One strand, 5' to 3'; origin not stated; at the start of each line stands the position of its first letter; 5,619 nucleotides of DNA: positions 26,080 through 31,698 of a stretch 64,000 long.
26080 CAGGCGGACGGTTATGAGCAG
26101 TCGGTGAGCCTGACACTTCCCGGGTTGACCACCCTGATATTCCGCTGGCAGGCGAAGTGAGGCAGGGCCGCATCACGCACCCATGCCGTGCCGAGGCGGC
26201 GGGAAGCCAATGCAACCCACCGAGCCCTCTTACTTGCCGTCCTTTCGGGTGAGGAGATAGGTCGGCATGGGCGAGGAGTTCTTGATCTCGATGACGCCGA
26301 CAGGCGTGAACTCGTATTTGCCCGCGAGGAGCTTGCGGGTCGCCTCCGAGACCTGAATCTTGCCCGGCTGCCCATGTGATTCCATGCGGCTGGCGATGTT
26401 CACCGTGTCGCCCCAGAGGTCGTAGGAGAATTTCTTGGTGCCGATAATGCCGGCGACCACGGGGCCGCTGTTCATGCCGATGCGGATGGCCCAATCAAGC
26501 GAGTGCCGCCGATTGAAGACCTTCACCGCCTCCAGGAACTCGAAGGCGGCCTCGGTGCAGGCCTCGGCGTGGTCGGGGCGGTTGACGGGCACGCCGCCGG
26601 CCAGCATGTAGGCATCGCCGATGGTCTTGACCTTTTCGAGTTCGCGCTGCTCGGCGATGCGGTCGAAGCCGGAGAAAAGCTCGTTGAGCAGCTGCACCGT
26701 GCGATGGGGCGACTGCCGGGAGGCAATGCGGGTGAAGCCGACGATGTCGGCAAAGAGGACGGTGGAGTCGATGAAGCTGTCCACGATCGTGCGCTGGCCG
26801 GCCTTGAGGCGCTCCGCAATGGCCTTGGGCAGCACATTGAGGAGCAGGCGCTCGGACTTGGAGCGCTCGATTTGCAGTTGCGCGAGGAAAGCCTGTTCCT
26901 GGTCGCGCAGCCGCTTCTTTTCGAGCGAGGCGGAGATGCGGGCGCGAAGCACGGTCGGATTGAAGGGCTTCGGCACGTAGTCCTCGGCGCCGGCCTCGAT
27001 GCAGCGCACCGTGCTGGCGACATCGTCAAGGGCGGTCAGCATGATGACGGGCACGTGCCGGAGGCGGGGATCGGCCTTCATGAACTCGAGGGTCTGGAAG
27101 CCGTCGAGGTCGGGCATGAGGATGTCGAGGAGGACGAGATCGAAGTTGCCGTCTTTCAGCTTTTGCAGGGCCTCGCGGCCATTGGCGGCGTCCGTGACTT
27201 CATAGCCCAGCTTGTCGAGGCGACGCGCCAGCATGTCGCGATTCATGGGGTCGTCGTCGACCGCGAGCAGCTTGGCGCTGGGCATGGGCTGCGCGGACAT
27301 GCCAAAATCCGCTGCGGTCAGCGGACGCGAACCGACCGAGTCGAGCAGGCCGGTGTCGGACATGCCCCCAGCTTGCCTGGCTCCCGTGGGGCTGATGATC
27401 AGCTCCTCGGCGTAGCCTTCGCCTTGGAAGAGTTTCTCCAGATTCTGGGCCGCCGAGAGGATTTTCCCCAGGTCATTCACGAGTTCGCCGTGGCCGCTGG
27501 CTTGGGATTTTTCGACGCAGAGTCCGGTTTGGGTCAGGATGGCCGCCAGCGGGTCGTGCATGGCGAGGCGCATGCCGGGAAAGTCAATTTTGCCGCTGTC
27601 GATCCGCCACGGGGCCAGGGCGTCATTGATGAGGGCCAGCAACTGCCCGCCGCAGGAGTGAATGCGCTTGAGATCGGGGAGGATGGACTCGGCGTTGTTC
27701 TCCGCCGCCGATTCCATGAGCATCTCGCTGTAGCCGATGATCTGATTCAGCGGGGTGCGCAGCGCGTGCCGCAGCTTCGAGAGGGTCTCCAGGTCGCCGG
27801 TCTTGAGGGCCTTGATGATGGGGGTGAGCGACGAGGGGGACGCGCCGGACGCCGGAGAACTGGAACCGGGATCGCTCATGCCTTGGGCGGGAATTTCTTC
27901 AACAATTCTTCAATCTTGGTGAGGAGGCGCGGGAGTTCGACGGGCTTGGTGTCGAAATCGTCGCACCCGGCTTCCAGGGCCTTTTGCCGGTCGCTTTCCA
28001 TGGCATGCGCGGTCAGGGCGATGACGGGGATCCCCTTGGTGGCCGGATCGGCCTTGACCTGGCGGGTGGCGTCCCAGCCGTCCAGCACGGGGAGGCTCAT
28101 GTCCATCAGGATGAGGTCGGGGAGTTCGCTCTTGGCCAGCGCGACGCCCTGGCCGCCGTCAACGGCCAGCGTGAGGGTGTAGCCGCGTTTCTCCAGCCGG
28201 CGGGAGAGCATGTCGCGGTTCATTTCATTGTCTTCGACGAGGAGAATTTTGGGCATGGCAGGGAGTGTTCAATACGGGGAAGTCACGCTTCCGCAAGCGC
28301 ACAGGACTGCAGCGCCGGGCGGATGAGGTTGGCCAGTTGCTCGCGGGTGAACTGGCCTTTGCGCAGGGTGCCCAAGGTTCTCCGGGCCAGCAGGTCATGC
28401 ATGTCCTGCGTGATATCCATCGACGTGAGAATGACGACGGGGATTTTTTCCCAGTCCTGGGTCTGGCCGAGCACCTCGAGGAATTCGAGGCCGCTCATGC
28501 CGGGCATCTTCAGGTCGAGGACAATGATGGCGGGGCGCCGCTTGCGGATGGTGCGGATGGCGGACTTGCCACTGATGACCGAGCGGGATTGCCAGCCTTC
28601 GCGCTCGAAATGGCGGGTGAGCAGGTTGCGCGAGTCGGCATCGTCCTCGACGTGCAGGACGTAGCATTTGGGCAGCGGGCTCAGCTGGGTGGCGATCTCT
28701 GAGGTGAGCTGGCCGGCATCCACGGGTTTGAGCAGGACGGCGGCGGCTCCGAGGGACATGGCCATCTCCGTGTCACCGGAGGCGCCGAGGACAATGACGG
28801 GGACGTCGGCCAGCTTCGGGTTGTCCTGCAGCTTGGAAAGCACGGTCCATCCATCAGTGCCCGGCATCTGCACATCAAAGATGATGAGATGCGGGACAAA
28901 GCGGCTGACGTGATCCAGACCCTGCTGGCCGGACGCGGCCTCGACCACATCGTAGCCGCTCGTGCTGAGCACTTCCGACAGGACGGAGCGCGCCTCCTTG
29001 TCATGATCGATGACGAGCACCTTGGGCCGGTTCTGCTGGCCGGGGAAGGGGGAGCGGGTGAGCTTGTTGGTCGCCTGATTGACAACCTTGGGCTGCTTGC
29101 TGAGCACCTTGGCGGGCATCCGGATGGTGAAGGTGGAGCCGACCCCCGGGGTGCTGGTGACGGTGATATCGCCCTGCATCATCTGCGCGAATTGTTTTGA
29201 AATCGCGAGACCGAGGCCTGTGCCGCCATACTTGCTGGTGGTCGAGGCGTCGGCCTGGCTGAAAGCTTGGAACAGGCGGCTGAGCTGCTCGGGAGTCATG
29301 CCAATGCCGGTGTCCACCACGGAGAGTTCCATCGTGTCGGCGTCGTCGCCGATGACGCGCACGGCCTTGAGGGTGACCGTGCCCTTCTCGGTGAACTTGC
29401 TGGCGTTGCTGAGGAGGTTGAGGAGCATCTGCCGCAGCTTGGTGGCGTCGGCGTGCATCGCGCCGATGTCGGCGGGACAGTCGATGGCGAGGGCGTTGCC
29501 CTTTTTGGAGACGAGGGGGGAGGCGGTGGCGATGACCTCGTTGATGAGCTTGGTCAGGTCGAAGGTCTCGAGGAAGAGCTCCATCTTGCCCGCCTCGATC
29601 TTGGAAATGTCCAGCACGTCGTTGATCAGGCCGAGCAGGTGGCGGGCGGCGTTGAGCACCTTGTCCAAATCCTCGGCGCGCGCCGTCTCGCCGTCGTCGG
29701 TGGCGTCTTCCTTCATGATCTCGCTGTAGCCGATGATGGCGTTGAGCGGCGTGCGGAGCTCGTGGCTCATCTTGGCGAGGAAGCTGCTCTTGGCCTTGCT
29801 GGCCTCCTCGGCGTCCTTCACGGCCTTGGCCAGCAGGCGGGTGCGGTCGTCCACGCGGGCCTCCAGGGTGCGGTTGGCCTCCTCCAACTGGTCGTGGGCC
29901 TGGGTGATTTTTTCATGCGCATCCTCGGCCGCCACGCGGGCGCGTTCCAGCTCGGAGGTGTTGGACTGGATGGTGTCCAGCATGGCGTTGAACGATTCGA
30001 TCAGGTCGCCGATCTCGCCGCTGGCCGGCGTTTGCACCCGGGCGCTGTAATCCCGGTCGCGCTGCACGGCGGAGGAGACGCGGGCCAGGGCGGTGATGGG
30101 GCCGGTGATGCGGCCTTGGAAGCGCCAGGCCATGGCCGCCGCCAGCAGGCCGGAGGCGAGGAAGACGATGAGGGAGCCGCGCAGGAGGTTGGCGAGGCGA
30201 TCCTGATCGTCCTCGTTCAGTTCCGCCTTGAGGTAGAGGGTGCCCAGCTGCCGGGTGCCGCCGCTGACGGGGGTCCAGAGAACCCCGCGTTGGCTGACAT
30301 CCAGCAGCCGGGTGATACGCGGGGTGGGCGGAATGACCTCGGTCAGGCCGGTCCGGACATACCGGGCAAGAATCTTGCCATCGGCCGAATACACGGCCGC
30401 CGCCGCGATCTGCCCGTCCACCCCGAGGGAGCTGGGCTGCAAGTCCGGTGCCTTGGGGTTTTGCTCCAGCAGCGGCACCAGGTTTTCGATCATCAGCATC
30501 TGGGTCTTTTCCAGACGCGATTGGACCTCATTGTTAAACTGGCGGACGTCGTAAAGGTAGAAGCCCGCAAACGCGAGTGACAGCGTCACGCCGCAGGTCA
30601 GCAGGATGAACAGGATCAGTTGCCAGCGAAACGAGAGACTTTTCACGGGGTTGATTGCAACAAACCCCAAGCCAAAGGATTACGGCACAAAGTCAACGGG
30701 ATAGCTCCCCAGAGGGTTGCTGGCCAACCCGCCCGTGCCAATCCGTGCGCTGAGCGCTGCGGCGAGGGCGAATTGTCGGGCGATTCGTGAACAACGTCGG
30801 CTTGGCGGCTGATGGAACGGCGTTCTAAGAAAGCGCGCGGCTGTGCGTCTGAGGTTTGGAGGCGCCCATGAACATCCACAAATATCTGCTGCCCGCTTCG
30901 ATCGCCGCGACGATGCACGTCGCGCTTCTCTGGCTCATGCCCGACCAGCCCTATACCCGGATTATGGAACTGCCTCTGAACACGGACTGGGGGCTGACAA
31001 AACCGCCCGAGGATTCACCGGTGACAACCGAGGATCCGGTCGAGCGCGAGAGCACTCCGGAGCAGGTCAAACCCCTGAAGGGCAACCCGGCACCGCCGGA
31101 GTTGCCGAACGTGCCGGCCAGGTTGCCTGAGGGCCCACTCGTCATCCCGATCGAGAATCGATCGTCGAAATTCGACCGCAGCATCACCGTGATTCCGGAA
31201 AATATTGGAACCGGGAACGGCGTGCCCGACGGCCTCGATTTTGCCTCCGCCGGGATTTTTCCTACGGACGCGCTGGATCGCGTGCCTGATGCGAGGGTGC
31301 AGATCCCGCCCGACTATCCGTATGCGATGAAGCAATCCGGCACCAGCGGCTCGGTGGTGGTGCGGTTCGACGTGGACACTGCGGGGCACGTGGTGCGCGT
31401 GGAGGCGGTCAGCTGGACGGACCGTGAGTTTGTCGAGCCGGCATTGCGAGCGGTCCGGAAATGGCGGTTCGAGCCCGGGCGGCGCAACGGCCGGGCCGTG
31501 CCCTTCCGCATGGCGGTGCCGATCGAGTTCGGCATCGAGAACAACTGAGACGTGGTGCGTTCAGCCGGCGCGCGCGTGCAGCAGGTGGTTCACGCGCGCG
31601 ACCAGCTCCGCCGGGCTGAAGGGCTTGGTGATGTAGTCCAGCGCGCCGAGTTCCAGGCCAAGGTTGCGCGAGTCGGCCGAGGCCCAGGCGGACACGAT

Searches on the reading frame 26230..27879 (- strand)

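Call 70: search_protein_families(library=pfam, proteins=[window:26230-27879:-], max_evalue=0.0001)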
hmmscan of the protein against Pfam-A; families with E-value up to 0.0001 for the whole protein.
window:26230-27879:- (549 aa): 3 families
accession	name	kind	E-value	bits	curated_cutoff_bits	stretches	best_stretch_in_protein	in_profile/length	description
PF00211.25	Guanylate_cyc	-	5.3e-59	199.3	21.9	1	372-544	9-182/183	Adenylate and Guanylate cyclase catalytic domain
PF00072.30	Response_reg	-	9.9e-30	103.4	30.2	1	205-315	2-110/111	Response regulator receiver domain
PF00512.31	HisKA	-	3.2e-13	50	26.9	1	32-96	5-66/66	His Kinase A (phospho-acceptor) domain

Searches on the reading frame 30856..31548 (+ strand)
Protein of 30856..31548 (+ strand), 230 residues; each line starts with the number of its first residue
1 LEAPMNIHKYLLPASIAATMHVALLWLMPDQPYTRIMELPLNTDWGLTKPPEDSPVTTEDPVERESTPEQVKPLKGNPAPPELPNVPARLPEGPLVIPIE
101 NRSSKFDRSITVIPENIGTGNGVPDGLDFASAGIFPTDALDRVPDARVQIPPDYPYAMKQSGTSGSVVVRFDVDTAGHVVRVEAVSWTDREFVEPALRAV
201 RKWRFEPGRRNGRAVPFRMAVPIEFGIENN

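Call 70: search_protein_families(library=pfam, proteins=[window:30856-31548:+], max_evalue=0.0001)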
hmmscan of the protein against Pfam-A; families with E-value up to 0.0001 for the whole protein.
window:30856-31548:+ (230 aa): 1 family
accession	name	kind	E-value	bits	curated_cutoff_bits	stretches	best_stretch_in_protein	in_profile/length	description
PF03544.19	TonB_C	-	4.5e-18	65.9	24.6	1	151-226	2-78/79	Gram-negative bacterial TonB protein C-terminal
